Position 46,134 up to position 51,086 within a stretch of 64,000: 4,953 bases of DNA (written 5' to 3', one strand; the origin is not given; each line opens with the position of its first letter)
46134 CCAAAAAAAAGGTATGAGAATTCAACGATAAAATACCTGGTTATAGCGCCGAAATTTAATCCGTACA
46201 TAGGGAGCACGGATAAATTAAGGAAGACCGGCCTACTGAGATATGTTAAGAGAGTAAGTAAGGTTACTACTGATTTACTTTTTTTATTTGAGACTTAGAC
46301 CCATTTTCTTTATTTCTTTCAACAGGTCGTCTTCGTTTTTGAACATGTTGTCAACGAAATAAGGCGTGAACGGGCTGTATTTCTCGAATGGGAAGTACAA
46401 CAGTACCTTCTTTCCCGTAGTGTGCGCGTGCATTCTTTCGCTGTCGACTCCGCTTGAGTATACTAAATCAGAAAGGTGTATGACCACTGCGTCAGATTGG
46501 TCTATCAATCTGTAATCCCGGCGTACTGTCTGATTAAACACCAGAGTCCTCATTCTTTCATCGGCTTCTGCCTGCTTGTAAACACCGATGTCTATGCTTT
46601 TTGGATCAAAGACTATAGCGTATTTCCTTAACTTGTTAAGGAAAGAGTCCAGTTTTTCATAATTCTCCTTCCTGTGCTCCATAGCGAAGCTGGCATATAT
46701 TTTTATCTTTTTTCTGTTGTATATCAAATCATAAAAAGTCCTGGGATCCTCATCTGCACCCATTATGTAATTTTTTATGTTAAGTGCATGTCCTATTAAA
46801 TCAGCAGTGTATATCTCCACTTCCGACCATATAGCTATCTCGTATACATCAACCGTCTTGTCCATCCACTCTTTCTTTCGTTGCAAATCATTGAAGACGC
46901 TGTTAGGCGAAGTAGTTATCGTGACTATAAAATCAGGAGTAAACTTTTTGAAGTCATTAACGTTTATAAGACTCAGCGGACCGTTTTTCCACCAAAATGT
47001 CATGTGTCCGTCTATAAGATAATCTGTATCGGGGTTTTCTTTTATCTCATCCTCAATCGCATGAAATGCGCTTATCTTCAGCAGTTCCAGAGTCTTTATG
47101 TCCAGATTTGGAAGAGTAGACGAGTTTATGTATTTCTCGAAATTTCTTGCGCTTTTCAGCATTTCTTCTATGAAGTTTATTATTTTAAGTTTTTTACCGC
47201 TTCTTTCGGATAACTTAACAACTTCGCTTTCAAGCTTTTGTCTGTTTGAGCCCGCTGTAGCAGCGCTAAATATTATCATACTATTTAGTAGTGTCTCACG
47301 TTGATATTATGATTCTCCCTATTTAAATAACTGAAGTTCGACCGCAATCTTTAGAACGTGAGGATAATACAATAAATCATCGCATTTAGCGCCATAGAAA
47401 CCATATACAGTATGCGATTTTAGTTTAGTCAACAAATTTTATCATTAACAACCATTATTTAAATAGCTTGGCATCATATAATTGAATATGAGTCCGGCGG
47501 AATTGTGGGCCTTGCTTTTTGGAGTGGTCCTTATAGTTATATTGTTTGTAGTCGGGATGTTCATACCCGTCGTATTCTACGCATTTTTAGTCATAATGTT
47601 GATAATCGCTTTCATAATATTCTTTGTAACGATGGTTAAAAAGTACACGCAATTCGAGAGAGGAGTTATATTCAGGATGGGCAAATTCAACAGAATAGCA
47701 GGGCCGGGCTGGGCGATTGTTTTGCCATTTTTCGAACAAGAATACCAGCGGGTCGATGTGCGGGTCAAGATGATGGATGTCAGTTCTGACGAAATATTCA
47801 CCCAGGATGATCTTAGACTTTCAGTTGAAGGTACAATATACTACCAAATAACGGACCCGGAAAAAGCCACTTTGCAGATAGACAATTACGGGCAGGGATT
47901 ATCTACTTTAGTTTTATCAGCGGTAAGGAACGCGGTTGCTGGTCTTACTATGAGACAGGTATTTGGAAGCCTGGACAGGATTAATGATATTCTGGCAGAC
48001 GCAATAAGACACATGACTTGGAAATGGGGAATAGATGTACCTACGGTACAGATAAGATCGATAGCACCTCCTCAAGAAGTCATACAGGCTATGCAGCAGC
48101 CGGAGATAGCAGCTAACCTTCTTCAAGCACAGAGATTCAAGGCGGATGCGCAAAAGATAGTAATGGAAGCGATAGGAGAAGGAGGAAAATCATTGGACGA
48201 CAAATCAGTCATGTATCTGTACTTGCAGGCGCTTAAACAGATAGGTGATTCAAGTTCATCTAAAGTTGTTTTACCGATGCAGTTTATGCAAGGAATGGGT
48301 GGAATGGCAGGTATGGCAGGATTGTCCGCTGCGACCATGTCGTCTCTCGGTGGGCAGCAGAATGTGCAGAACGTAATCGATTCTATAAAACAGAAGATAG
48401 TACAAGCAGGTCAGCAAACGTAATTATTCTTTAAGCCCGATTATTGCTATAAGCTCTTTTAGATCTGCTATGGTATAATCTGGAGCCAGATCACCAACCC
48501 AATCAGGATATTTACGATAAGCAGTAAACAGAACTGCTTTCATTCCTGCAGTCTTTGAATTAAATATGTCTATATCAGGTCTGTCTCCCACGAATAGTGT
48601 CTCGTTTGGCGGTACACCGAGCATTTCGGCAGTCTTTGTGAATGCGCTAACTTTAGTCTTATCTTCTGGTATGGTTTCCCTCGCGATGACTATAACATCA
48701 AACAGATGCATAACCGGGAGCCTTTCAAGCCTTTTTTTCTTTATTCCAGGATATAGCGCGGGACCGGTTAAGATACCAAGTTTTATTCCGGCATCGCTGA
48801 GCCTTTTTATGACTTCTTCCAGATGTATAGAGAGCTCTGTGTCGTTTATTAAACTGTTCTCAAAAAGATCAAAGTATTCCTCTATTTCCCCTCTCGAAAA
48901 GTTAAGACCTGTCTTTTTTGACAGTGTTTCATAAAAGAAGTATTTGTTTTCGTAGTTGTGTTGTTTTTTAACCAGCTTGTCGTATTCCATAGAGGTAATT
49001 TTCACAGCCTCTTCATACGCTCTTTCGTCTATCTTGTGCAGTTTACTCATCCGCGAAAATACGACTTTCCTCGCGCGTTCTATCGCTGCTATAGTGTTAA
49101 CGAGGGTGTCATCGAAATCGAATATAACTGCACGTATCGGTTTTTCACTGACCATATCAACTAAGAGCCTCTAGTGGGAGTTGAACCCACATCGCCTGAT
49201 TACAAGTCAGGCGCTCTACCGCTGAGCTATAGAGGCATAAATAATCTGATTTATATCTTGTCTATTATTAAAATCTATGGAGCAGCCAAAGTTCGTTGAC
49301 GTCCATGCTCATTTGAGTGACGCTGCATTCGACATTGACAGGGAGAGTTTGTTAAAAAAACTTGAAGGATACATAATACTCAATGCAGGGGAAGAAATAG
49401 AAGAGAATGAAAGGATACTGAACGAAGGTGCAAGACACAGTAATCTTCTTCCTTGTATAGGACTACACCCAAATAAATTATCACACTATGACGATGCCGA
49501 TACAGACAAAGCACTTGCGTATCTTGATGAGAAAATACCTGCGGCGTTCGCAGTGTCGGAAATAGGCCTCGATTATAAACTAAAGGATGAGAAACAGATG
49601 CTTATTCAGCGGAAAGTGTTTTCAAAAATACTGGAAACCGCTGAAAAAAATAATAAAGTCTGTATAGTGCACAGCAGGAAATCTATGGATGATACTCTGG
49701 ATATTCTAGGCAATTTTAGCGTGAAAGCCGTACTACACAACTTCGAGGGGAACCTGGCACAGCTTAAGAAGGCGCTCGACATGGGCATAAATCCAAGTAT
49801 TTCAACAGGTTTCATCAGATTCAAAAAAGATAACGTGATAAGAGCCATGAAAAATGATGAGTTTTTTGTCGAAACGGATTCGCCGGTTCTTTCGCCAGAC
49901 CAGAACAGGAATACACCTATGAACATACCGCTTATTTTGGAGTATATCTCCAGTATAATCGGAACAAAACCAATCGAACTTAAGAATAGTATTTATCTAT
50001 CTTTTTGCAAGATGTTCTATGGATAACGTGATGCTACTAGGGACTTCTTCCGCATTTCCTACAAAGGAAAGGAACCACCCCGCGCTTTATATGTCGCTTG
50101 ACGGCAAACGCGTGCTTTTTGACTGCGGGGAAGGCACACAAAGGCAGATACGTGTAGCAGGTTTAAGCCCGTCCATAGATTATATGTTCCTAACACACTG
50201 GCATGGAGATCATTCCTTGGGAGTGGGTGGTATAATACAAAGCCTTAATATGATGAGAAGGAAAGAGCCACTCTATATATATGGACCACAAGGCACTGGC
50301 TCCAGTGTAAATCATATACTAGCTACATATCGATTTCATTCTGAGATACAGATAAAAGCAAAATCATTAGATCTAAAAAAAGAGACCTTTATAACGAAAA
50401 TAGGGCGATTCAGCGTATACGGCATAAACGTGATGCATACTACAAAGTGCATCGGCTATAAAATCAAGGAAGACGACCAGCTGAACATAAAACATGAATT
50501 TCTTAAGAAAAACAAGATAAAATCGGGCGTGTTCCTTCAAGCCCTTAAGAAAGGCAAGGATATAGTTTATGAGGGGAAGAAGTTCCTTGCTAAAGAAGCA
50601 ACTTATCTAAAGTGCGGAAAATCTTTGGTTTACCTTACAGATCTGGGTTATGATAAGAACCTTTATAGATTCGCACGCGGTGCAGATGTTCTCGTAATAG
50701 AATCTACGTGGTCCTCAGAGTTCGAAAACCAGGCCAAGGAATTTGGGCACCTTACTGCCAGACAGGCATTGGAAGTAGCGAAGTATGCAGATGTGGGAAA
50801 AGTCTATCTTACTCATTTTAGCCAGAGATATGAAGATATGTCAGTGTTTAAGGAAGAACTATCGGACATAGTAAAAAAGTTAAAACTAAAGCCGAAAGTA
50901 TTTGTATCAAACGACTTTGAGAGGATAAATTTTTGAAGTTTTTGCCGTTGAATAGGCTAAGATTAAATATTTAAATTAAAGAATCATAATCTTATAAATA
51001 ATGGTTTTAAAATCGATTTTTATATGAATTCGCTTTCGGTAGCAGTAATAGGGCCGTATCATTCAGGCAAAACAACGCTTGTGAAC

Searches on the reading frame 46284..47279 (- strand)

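Call 50: search_protein_families(library=pfam, proteins=[window:46284-47279:-], max_evalue=0.0001)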
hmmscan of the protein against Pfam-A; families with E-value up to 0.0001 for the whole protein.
window:46284-47279:- (331 aa): 1 family
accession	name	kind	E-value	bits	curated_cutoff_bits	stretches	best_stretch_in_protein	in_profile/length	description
PF13207.12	AAA_17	-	1.1e-06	29.4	27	1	60-137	50-124/136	AAA domain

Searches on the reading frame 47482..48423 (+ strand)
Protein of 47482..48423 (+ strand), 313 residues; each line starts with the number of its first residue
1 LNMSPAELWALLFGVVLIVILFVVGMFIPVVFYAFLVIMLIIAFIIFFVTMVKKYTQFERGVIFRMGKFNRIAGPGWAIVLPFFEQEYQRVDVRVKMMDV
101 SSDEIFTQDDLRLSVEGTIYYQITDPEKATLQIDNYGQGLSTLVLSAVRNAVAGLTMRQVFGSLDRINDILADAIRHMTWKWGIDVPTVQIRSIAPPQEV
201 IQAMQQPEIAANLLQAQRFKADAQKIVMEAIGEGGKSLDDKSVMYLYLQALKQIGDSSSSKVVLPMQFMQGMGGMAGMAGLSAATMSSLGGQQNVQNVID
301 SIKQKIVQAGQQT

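Call 50: search_protein_families(library=pfam, proteins=[window:47482-48423:+], max_evalue=0.0001)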
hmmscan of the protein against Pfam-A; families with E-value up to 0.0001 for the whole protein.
window:47482-48423:+ (313 aa): 1 family
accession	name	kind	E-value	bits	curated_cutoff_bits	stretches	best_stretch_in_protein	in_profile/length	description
PF01145.31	Band_7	-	4.4e-33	115.2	23.6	1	59-224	7-175/176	SPFH domain / Band 7 family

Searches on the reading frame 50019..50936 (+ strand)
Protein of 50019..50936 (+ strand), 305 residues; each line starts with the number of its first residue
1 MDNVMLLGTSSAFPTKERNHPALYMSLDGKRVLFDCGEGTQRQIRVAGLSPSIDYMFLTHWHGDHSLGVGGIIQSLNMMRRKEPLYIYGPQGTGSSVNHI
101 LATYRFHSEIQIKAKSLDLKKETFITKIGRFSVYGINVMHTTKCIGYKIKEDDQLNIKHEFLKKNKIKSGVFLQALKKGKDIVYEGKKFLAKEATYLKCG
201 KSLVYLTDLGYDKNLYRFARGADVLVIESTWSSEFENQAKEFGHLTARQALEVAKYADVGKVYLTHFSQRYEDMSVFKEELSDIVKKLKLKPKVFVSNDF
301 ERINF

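Call 50: search_protein_families(library=pfam, proteins=[window:50019-50936:+], max_evalue=0.0001)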
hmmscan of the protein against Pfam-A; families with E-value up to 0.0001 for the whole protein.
window:50019-50936:+ (305 aa): 4 families
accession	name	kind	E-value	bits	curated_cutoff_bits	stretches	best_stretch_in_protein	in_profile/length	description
PF12706.13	Lactamase_B_2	-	6.8e-19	68.7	27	2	31-152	2-133/200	Beta-lactamase superfamily domain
PF00753.33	Lactamase_B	-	5.3e-08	33.5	22.7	1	27-88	13-79/196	Metallo-beta-lactamase superfamily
PF13691.12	Lactamase_B_4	-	4.3e-06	26.7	27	1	13-62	5-56/63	tRNase Z endonuclease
PF23023.1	Anti-Pycsar_Apyc1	-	5.3e-05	23.3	50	0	4-72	5-70/250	Anti-Pycsar protein Apyc1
